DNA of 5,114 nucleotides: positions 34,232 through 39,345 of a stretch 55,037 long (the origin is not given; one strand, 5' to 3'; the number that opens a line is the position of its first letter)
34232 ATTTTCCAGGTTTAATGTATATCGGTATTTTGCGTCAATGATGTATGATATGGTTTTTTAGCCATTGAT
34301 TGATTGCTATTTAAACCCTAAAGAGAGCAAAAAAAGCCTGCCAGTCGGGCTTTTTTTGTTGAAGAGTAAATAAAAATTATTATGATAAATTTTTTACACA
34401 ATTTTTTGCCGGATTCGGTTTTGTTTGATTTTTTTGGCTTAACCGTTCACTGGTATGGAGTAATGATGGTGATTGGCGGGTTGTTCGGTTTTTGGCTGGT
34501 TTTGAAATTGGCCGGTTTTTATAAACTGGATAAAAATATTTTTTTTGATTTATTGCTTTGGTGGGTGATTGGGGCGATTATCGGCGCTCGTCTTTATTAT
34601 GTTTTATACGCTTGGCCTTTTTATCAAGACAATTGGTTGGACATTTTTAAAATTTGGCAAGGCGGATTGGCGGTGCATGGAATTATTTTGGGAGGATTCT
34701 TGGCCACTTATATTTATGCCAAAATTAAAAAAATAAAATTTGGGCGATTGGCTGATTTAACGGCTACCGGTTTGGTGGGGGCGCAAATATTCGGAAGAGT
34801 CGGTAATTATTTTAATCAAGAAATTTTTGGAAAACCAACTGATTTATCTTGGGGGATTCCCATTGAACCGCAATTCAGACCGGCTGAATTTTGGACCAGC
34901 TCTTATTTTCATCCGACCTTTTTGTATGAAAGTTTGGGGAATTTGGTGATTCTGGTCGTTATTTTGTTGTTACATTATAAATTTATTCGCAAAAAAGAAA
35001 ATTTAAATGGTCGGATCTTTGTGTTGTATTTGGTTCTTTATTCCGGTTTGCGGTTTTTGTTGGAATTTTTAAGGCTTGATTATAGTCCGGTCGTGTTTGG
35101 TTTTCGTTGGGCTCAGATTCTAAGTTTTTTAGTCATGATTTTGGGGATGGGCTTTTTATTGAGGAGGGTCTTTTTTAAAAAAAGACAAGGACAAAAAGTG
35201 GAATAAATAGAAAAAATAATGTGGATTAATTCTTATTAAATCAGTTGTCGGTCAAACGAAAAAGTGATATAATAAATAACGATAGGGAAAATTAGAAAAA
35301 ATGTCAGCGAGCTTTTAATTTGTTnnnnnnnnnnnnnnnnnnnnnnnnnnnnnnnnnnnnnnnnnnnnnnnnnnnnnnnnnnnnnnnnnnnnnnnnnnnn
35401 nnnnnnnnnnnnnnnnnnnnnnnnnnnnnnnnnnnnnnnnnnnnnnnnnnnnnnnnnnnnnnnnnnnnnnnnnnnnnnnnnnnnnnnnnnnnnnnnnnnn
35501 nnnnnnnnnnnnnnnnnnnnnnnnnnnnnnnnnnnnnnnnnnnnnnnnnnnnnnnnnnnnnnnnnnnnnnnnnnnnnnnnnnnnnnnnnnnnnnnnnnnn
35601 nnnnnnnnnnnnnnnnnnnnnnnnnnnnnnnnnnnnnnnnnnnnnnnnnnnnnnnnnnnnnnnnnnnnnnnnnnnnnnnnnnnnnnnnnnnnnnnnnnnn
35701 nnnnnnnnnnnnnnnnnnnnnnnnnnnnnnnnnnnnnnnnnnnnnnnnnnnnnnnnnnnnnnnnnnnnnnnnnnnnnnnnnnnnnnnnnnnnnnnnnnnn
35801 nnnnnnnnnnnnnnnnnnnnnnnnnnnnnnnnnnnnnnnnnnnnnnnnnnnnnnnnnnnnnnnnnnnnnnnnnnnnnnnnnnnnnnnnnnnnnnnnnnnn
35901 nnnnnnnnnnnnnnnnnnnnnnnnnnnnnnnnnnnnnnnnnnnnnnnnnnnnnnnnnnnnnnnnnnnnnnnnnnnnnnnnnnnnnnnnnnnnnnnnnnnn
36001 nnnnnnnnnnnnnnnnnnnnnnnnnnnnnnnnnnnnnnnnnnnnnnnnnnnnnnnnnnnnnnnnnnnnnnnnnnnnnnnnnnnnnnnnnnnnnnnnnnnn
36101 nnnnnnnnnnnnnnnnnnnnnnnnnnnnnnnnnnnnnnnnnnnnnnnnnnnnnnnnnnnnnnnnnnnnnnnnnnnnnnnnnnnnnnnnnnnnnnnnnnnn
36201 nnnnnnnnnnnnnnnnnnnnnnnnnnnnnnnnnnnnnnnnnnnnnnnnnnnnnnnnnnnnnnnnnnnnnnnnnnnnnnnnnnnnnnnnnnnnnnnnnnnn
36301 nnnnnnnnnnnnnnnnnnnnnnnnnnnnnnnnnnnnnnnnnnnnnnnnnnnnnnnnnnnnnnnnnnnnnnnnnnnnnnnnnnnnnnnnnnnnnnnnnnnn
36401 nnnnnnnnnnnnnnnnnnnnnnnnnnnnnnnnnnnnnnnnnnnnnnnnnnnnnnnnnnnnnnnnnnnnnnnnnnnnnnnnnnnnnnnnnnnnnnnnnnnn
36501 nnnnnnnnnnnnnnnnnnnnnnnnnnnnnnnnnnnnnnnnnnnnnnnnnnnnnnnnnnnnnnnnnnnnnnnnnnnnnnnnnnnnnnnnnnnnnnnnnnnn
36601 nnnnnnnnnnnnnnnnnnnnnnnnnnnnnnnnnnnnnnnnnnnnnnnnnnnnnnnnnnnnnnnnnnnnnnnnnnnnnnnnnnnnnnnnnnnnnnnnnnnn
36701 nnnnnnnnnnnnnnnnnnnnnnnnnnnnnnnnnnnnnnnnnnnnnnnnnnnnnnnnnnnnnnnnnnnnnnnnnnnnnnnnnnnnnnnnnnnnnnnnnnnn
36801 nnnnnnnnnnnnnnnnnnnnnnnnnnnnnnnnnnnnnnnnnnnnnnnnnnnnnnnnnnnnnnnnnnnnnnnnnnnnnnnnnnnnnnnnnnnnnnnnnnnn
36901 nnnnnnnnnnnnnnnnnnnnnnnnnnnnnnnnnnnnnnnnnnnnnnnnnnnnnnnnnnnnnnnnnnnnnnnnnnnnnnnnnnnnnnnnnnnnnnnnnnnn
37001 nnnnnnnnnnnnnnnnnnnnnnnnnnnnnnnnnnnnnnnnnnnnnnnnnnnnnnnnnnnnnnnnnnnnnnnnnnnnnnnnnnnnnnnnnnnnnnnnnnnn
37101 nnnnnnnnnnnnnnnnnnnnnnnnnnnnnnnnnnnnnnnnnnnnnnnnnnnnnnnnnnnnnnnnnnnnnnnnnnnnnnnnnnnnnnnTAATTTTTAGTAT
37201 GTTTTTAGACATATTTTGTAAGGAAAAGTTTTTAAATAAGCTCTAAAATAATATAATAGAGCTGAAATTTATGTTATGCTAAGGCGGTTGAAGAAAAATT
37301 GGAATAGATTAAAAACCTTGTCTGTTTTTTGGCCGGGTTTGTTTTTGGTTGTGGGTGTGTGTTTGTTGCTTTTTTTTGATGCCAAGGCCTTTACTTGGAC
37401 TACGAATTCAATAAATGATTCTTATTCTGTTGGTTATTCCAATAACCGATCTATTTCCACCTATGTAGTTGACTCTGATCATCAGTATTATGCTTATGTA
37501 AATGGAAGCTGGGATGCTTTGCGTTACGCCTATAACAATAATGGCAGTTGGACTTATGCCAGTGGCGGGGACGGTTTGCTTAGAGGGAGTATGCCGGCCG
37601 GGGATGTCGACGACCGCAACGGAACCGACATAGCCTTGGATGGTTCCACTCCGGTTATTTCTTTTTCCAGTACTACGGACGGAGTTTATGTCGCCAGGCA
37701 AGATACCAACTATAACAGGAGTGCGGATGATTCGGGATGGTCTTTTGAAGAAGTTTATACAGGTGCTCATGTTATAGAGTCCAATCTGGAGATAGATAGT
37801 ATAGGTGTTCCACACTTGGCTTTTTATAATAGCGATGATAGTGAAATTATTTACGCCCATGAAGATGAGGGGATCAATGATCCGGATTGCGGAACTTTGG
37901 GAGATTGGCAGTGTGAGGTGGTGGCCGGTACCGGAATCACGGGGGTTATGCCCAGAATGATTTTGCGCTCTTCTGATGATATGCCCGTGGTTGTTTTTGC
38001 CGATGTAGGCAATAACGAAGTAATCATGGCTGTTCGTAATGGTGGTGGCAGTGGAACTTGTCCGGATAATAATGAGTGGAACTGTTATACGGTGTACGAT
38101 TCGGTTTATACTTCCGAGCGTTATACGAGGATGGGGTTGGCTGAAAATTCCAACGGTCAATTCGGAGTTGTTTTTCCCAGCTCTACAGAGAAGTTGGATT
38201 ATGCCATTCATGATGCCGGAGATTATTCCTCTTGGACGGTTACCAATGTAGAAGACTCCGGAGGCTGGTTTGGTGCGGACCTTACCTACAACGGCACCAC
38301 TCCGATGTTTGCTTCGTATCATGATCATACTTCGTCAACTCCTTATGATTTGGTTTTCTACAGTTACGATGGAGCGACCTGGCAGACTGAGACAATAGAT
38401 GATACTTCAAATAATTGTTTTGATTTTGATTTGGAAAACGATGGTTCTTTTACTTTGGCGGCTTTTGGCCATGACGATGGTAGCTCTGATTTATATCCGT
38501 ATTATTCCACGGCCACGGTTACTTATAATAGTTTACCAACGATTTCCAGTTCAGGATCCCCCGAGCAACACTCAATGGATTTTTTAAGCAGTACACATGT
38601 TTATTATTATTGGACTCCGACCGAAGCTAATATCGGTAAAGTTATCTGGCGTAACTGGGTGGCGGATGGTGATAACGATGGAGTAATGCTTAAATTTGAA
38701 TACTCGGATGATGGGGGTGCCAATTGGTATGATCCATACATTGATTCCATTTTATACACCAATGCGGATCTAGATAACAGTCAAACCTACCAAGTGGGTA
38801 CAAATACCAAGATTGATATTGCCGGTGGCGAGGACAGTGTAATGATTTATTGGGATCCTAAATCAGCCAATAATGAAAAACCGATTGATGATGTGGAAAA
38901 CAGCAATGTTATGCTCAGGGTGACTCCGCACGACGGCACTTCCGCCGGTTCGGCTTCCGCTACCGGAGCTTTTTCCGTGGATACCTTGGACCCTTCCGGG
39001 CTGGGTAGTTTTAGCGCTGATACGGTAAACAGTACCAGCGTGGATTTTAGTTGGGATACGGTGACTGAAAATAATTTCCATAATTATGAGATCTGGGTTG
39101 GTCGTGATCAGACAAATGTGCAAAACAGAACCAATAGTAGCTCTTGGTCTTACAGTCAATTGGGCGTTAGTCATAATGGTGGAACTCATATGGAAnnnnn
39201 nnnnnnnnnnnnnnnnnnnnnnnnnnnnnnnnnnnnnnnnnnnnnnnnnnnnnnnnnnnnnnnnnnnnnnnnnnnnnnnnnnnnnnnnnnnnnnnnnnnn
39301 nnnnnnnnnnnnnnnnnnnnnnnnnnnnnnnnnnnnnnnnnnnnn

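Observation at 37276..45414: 2712-aa polytopic giant protein combining propeller, FG-GAP, FN3, DUF11, Cys-rich and carboxypeptidase-regulatory-like modules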

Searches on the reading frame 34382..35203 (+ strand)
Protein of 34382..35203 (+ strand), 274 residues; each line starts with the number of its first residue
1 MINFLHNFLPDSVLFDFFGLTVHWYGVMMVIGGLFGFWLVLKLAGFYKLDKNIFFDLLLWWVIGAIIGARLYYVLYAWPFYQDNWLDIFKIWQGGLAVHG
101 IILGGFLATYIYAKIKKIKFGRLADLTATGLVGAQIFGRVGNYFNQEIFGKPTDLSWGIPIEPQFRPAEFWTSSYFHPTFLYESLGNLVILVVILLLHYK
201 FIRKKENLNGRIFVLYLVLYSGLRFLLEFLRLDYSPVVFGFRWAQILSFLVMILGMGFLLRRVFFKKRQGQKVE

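Call 8: search_protein_families(library=pfam, proteins=[window:34382-35203:+], max_evalue=0.01)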
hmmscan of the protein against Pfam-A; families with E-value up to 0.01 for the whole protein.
window:34382-35203:+ (274 aa): 1 family
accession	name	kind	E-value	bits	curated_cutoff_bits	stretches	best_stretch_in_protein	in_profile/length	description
PF01790.23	LGT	-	1e-67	228.4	24.9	1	13-260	2-239/240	Prolipoprotein diacylglyceryl transferase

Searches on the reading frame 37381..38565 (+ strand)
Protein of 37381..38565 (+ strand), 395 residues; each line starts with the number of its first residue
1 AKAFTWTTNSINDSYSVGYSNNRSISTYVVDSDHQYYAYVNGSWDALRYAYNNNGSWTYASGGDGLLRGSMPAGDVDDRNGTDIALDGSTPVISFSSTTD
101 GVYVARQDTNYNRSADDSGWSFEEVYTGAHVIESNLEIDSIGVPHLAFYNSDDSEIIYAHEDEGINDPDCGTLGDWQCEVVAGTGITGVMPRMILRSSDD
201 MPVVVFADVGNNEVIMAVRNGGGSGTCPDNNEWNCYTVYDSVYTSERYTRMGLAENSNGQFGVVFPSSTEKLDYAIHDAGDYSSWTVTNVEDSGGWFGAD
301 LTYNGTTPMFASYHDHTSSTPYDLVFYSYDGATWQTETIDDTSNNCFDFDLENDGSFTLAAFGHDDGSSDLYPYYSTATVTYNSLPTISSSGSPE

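Call 7: search_protein_families(library=pfam, proteins=[window:37381-38565:+], max_evalue=10)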
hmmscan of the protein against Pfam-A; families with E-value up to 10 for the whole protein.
window:37381-38565:+ (395 aa): 0 families

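Call 47: find_homologous_proteins(query=window:37381-38565:+)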
Query window:37381-38565:+ (395 aa): 1 proteins with E <= 0.001 among 5679 candidates.
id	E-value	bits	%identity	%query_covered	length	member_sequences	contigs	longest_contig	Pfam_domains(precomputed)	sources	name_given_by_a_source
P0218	3.3e-159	549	100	62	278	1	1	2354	-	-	-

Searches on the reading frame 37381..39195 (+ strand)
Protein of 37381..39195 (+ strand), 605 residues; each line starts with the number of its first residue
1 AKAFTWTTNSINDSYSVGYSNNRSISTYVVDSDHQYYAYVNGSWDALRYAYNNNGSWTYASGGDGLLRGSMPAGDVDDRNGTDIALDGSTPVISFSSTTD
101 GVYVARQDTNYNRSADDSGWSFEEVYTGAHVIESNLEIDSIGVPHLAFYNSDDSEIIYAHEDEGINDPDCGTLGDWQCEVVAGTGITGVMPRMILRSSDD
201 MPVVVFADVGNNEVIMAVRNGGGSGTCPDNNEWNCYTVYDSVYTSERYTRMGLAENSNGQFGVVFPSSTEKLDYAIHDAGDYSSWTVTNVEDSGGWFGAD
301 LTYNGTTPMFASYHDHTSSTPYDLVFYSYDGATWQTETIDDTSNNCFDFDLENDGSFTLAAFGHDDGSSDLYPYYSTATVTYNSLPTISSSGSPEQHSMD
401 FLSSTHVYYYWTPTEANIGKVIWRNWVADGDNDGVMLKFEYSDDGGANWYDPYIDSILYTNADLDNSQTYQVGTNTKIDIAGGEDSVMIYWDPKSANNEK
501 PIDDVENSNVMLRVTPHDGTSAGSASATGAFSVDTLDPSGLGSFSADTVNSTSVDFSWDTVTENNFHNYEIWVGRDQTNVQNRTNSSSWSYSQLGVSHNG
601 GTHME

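Call 49: search_solved_structures(query=window:37381-39195:+, max_evalue=1)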
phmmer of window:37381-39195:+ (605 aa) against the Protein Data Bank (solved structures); distinct sequences matched with E-value up to 1: 0.

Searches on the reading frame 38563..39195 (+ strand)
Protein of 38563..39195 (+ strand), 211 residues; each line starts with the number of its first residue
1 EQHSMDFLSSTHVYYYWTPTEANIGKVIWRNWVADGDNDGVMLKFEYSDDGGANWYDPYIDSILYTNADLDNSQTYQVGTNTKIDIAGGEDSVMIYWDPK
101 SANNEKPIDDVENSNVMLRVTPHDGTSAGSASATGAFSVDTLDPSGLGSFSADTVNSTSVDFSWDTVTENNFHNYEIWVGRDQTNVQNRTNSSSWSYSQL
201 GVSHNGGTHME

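Call 7: search_protein_families(library=pfam, proteins=[window:38563-39195:+], max_evalue=10)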
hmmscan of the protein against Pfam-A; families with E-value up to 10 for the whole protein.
window:38563-39195:+ (211 aa): 2 families
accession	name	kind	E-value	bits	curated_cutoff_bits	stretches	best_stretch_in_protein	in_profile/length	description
PF00041.27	fn3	-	0.043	14.5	25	1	149-194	5-50/84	Fibronectin type III domain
PF02012.26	BNR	-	0.046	14.1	27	1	47-56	2-11/12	BNR/Asp-box repeat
